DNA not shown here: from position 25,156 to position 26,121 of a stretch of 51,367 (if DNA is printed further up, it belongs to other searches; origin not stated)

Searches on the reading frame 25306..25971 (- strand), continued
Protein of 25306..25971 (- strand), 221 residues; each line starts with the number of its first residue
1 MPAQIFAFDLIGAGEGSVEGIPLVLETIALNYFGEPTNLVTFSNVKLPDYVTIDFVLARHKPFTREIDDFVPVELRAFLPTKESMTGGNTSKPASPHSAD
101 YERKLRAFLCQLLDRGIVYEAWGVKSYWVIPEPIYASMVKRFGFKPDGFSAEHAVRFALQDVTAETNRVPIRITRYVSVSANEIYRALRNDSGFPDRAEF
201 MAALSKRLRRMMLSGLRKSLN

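Call 35: fold_search(model_id=the predicted structure, library=pdb)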
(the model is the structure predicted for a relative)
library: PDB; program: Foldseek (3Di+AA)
matches with E <= 10: 317; with E <= 0.001: 4
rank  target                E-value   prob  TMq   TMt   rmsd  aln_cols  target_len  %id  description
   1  3c25_A                2.0e-05  1.00  0.44  0.29  11.7       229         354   12  Crystal Structure of NotI Restriction Endonuclease Bound to Cognate DNA (released 2008-02-12)
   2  3c25_B                5.1e-05  1.00  0.43  0.29  11.7       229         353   11  Crystal Structure of NotI Restriction Endonuclease Bound to Cognate DNA (released 2008-02-12)
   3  3bvq_B                6.1e-05  1.00  0.41  0.28  11.5       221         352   14  Crystal Structure of Apo NotI Restriction Endonuclease (released 2008-01-22)
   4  3bvq_A                1.2e-04  1.00  0.42  0.29  11.3       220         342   10  Crystal Structure of Apo NotI Restriction Endonuclease (released 2008-01-22)
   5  3dnx                  9.9e-02  0.33  0.23  0.31  13.1       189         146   10  SPO1766 protein of unknown function from Silicibacter pomeroyi. (released 2008-09-02)
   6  5gke_A                1.3e-01  0.35  0.21  0.20   8.9       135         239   12  Structure of EndoMS-dsDNA1 complex (released 2016-11-02)
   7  2fkc_A                1.4e-01  0.16  0.24  0.22  11.7       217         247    8  Crystal Form I of Pre-Reactive Complex of Restriction Endonuclease HinP1I with Cognate DNA and Calcium Ion (released 2006-02-21)
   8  7zer                  1.8e-01  0.69  0.21  0.11   3.7        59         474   15  Crystal structure of UGT85B1 from Sorghum bicolor in complex with UDP (released 2022-07-13)
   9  3h4r                  1.8e-01  0.15  0.24  0.24  10.1       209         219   11  Crystal structure of E. coli RecE exonuclease (released 2009-05-26)
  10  2vld_A                2.0e-01  0.23  0.20  0.20  11.3       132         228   11  crystal structure of a repair endonuclease from Pyrococcus abyssi (released 2009-05-19)
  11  4dav_A                2.7e-01  0.23  0.26  0.25   8.5       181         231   10  The structure of Pyrococcus Furiosus SfsA in complex with DNA (released 2014-10-01)
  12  4f0p_B                2.7e-01  0.10  0.18  0.11  16.5       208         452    8  MspJI Restriction Endonuclease - P31 Form (released 2012-08-08)
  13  3jcm_A                2.7e-01  0.07  0.18  0.03  18.1       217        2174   12  Cryo-EM structure of the spliceosomal U4/U6.U5 tri-snRNP (released 2016-02-24)
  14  2vld_B                3.6e-01  0.20  0.22  0.22  11.3       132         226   11  crystal structure of a repair endonuclease from Pyrococcus abyssi (released 2009-05-19)
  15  3wxm_F                7.6e-01  0.06  0.18  0.13  19.6       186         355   16  Crystal structure of archaeal Pelota and GTP-bound EF1 alpha complex (released 2014-09-03)
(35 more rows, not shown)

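Call 45: search_solved_structures(query=A3, max_evalue=10, show_alignments=2)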
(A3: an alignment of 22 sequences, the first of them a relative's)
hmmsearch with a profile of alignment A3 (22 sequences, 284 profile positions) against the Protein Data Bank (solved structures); distinct sequences matched with E-value up to 10: 0.

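Call 50: search_protein_families(library=pfam, proteins=[L001:5061-6224:+, L001:6236-7108:+, L001:7113-7946:+, L002:5132-6226:+, L002:6232-7095:+, L002:7121-7993:+, L002:4503-4982:+, L001:9347-9877:+, L017:3401-5449:+], max_evalue=0.1)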
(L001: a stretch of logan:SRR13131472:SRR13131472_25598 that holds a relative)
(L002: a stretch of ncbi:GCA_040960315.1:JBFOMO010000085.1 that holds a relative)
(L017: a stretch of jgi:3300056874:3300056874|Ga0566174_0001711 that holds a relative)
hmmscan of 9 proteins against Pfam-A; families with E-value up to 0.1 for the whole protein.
L001:5061-6224:+ (387 aa): 0 families

L001:6236-7108:+ (290 aa): 0 families

L001:7113-7946:+ (277 aa): 2 families
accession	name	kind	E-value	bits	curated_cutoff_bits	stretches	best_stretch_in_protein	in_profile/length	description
PF02086.21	MethyltransfD12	-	4.6e-13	49.9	22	1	10-244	1-242/253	D12 class N6 adenine-specific DNA methyltransferase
PF03602.21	Cons_hypoth95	-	8.2e-05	22.8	24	0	165-237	92-168/182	Conserved hypothetical protein 95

L002:5132-6226:+ (364 aa): 2 families
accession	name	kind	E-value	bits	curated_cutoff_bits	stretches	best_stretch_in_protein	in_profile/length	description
PF03235.19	GmrSD_N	-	0.0056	17.2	33.2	1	61-146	31-107/199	GmrSD restriction endonuclease, N-terminal domain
PF09846.14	OapB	-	0.03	14.7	27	0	98-145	6-53/104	Origin-associated protein OapB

L002:6232-7095:+ (287 aa): 1 family
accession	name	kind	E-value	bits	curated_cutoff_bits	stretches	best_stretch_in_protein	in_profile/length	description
PF04471.18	Mrr_cat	-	6.5e-11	42.8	21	1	110-203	1-80/115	Restriction endonuclease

L002:7121-7993:+ (290 aa): 2 families
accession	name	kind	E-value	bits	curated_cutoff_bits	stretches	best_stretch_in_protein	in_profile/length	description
PF02086.21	MethyltransfD12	-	2.3e-12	47.6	22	2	24-79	1-53/253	D12 class N6 adenine-specific DNA methyltransferase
PF03602.21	Cons_hypoth95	-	0.00067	19.8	24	0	165-251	79-168/182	Conserved hypothetical protein 95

L002:4503-4982:+ (159 aa): 0 families

L001:9347-9877:+ (176 aa): 0 families

L017:3401-5449:+ (682 aa): 6 families
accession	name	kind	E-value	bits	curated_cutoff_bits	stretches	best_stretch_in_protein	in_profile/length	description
PF01555.25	N6_N4_Mtase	-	1.8e-15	57.9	26.7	2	490-673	1-144/221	DNA methylase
PF01170.24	UPF0020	-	3.1e-06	27.4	22.3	1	472-504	104-136/197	RMKL-like, methyltransferase domain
PF08241.18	Methyltransf_11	-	6.3e-06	27.2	21.2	0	545-569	71-95/95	Methyltransferase domain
PF13649.12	Methyltransf_25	-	8e-05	23.7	27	0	102-141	1-42/97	Methyltransferase domain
PF02086.21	MethyltransfD12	-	0.022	15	22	0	94-170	17-92/253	D12 class N6 adenine-specific DNA methyltransferase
PF13503.11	DUF4123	-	0.038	14.6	25.8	0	650-680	58-88/119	Domain of unknown function (DUF4123)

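Call 58: find_related_loci(query=A1, collection=metagenome_contigs, flank=6000)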
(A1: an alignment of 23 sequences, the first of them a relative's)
Query A1 (221 aa) in metagenome_contigs; peptide patterns used: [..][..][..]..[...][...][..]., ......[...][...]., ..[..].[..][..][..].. (x = any residue, [..] = any of these).
599 stretches matched a pattern (row limit reached: there are more); 54 encode a relative of the query (tblastn E <= 1e-3); 54 distinct loci.
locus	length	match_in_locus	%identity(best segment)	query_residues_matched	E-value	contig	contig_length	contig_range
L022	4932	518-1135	55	13-209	2e-73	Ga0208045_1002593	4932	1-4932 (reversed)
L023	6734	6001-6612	47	15-209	7e-63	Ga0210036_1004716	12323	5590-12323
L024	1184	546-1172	47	16-214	9e-64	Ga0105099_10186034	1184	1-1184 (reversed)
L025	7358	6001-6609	44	16-209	3e-58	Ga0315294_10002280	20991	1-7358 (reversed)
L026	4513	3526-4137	46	15-209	5e-58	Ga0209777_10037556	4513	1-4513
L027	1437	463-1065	45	18-209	1e-58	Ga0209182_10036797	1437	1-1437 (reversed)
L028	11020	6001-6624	42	16-214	2e-54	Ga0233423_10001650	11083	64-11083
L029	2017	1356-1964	42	16-209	2e-54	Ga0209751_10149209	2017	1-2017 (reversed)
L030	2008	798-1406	44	16-209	2e-54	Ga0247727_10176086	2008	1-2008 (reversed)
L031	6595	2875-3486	39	15-209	1e-52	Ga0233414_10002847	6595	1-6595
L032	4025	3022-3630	42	16-209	1e-52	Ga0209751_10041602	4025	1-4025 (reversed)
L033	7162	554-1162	41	16-209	1e-52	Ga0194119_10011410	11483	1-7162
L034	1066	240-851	41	15-209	7e-56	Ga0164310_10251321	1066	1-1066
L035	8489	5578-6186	41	16-209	6e-51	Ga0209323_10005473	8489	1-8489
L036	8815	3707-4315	41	16-209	7e-51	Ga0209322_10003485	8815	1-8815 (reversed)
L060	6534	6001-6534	46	18-186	1e-47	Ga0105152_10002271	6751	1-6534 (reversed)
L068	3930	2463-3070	47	16-209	4e-50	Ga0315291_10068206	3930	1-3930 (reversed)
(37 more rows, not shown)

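Call 62: find_encoding_contigs(protein=P0007, flank=5000, max_places=4)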
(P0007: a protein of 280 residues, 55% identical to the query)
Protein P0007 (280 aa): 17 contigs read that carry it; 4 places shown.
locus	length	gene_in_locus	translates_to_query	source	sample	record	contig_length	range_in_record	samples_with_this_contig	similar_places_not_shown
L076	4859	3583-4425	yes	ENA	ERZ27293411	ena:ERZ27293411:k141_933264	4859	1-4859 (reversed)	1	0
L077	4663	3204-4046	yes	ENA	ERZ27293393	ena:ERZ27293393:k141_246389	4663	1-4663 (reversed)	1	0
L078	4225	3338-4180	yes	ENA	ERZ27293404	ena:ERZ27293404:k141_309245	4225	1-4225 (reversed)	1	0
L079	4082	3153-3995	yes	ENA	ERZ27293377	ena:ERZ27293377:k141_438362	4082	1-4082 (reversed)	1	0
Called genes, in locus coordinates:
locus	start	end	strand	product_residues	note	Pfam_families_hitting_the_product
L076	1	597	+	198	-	?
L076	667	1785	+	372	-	-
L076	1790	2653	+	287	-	PF04471:Mrr_cat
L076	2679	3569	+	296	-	PF02086:MethyltransfD12 (weak)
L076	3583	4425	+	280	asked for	-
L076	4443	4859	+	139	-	?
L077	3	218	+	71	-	?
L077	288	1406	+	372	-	-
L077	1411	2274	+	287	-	PF04471:Mrr_cat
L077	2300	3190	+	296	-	PF02086:MethyltransfD12 (weak)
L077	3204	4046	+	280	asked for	-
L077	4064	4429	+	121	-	PF01035:DNA_binding_1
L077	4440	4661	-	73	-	?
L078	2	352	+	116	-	?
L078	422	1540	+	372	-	-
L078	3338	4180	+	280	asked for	-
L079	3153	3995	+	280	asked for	-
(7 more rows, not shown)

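Call 63: find_encoding_contigs(protein=P0030, flank=5000, max_places=2)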
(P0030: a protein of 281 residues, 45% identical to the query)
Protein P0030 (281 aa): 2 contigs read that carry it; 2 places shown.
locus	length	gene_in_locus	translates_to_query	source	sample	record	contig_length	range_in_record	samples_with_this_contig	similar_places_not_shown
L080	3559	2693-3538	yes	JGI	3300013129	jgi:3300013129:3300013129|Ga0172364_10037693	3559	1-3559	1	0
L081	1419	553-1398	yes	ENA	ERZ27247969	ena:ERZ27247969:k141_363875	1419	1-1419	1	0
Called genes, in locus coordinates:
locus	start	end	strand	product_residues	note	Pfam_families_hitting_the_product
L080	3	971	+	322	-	?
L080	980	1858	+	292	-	-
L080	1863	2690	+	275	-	PF02086:MethyltransfD12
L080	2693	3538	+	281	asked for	-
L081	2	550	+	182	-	?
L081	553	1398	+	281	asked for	-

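Call 64: find_encoding_contigs(protein=P0019, flank=5000, max_places=2)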
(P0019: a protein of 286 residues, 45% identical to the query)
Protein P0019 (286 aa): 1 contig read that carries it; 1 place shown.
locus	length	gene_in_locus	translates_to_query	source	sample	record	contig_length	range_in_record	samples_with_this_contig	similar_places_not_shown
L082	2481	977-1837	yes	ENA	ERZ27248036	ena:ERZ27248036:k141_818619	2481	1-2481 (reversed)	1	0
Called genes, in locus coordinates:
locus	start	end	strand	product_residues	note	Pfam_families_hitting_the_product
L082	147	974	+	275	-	PF02086:MethyltransfD12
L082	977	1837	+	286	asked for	-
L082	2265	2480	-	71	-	?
